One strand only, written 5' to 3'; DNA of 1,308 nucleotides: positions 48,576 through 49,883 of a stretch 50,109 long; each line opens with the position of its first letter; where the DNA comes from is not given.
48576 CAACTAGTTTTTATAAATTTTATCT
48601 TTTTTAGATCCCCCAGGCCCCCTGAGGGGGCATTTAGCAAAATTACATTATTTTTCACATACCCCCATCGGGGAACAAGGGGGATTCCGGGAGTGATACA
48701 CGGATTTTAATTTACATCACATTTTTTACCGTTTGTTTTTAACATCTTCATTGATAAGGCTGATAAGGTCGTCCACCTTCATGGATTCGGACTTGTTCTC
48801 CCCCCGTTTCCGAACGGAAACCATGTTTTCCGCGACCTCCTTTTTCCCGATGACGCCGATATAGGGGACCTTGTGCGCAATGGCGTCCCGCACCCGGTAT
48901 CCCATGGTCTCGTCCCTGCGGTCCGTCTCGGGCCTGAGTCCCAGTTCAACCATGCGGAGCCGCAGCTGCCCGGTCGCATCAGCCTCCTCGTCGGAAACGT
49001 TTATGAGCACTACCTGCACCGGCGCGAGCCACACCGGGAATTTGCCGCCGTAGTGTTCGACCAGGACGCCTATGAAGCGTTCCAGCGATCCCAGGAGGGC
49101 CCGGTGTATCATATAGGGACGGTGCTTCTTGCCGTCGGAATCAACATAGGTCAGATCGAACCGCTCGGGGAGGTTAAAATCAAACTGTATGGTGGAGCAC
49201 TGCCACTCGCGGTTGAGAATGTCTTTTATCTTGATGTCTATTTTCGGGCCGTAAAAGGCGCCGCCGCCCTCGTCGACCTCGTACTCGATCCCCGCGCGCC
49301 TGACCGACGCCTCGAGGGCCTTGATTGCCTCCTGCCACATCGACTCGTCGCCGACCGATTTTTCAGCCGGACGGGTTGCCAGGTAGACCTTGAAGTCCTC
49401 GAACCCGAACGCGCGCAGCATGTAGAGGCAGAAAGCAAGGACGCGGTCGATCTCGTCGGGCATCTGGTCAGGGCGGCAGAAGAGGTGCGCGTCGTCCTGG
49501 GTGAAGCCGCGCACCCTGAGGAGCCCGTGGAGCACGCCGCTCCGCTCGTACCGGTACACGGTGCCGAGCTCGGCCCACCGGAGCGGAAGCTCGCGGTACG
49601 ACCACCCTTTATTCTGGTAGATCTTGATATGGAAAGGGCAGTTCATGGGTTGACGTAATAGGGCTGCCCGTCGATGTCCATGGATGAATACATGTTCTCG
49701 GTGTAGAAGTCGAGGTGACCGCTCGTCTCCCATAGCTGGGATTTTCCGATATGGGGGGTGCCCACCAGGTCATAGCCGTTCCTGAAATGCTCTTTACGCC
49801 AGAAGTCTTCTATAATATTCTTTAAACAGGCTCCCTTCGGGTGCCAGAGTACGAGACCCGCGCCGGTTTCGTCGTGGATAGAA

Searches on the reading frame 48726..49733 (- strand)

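Call 46: search_protein_families(library=pfam, proteins=[window:48726-49733:-], max_evalue=0.00001)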
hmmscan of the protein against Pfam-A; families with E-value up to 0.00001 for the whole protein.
window:48726-49733:- (335 aa): 2 families
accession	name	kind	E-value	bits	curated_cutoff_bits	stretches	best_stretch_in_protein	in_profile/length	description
PF00587.30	tRNA-synt_2b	-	1.2e-45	156.2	29.3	1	28-228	14-179/179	tRNA synthetase class II core domain (G, H, P, S and T)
PF03129.25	HGTP_anticodon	-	1.3e-16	60.9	21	1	240-329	1-93/94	Anticodon binding domain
